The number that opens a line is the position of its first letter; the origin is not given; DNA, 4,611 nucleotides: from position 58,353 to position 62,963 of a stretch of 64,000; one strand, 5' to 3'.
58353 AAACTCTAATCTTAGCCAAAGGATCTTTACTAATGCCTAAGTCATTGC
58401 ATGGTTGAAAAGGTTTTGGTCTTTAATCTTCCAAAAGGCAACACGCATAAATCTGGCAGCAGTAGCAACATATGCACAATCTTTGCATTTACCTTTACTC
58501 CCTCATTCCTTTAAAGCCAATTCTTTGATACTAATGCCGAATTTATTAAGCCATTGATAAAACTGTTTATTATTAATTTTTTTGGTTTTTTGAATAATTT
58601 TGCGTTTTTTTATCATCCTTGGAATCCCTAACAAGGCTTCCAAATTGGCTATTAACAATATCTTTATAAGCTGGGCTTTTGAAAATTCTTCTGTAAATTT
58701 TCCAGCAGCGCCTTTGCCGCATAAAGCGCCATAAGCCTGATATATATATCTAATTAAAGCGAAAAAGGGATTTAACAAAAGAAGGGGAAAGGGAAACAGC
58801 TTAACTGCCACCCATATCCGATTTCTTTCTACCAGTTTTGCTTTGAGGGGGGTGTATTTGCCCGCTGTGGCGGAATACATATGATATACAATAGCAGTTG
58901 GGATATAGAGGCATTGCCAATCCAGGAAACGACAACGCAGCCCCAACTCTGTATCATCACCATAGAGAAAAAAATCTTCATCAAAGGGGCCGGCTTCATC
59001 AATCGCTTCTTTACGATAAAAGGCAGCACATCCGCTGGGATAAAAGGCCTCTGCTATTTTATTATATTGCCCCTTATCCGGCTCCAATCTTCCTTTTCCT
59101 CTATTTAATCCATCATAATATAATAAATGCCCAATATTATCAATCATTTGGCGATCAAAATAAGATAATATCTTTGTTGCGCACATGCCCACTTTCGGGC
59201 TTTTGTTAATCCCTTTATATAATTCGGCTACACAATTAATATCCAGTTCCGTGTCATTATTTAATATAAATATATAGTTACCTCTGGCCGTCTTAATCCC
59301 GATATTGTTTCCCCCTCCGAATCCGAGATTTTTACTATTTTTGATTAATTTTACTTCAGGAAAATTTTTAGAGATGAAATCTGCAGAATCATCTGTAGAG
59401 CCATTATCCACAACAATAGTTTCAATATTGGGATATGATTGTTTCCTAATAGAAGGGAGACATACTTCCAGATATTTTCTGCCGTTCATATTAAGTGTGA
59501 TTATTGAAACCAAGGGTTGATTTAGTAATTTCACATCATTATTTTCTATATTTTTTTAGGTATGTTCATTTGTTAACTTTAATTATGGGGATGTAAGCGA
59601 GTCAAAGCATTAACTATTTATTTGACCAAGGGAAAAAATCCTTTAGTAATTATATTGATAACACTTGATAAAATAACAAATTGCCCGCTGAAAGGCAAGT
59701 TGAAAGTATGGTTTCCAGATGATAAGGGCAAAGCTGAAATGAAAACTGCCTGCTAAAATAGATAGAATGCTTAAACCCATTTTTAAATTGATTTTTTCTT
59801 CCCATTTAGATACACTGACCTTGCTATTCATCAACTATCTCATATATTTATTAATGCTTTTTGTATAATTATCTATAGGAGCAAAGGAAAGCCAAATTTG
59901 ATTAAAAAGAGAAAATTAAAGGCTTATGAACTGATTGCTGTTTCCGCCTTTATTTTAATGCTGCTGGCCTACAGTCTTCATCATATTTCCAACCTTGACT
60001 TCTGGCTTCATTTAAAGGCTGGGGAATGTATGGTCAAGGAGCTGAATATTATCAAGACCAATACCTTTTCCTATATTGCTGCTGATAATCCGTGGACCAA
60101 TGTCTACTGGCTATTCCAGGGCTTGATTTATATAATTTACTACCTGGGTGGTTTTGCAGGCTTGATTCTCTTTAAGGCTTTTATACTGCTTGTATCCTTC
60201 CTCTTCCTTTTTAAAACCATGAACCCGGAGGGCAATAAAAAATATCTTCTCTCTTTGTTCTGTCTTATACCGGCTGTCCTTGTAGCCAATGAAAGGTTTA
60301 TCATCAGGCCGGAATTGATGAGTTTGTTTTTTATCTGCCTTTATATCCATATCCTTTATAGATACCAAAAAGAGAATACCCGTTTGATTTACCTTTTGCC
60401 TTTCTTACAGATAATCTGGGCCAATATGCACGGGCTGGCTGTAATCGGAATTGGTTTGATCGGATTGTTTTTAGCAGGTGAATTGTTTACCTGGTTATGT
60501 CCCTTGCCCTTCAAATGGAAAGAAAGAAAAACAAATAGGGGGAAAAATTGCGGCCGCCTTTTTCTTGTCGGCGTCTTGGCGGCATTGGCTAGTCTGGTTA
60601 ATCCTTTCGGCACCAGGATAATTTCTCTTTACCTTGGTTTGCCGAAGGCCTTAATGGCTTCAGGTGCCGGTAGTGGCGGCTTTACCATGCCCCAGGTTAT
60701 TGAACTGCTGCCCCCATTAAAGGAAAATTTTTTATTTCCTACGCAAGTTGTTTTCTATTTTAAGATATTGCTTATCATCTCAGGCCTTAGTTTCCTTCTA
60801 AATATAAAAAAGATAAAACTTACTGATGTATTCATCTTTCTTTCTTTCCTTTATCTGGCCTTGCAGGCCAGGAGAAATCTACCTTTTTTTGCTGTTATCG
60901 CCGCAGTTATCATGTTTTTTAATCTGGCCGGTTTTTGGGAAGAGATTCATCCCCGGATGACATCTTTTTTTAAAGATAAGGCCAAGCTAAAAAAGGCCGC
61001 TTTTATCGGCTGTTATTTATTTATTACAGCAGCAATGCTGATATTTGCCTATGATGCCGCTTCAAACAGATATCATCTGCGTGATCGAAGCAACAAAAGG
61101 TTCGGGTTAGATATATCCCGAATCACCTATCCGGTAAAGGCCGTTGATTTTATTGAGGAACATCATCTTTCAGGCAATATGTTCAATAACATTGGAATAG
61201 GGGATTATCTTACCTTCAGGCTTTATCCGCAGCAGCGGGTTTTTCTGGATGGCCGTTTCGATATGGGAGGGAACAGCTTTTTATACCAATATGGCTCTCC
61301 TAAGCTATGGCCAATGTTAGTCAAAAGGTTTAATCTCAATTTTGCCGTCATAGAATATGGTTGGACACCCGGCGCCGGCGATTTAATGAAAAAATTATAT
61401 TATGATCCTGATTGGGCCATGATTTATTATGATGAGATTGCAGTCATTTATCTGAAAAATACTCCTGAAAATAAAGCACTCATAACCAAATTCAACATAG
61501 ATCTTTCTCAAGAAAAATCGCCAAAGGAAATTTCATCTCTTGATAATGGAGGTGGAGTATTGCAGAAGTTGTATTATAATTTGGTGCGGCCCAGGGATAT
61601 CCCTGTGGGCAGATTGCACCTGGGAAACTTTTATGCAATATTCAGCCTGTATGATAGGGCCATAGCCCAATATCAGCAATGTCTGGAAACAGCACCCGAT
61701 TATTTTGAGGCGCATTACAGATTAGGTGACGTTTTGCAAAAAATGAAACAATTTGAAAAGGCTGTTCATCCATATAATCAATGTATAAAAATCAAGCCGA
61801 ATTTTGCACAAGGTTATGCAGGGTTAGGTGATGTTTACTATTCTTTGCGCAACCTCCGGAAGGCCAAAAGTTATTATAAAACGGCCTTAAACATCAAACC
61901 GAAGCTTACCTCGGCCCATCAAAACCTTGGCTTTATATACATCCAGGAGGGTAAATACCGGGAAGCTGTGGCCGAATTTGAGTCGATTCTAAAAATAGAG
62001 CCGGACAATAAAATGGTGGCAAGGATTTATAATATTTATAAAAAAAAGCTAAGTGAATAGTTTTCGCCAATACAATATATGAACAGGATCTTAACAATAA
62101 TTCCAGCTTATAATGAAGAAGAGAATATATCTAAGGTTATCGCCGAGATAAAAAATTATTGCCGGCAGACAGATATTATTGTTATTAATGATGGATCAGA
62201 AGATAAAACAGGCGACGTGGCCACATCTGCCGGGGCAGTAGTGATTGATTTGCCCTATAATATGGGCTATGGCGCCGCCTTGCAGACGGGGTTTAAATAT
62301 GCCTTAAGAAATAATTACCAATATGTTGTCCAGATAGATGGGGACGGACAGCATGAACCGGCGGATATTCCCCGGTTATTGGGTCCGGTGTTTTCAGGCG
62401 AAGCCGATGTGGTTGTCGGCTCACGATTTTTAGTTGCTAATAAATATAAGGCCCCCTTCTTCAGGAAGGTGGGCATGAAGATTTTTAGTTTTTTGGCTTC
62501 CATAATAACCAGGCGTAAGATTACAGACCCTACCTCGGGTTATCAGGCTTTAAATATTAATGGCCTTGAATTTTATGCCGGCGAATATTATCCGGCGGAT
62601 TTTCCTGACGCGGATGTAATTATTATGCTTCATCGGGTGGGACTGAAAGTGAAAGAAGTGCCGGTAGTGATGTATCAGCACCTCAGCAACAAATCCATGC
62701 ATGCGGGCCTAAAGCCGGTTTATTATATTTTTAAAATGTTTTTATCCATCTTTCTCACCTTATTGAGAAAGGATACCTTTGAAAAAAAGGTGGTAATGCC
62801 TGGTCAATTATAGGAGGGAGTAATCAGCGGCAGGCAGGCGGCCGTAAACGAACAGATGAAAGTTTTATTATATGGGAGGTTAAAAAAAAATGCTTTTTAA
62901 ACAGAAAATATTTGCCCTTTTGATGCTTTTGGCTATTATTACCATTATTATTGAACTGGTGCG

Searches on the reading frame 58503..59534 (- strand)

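Call 55: search_protein_families(library=pfam, proteins=[window:58503-59534:-], max_evalue=0.001)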
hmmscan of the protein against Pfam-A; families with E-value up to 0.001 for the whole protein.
window:58503-59534:- (343 aa): 4 families
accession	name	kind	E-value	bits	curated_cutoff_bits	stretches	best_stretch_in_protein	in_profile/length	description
PF00535.33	Glycos_transf_2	-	2.6e-25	89.7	23.3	1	10-180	1-166/168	Glycosyl transferase family 2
PF13641.12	Glyco_tranf_2_3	-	9.3e-13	49.2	27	1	9-227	3-220/230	Glycosyltransferase like family 2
PF13632.12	Glyco_trans_2_3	-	5.7e-10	39.8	27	1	87-224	1-129/198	Glycosyl transferase family group 2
PF10111.15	Glyco_tranf_2_2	-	3.1e-09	37.1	27.3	1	14-200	7-198/276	Glycosyltransferase like family 2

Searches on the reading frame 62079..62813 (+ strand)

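Call 55: search_protein_families(library=pfam, proteins=[window:62079-62813:+], max_evalue=0.001)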
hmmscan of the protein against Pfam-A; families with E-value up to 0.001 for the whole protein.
window:62079-62813:+ (244 aa): 1 family
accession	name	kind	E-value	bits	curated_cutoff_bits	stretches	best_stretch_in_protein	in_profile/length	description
PF00535.33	Glycos_transf_2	-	2.1e-24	86.8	23.3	1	7-154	3-155/168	Glycosyl transferase family 2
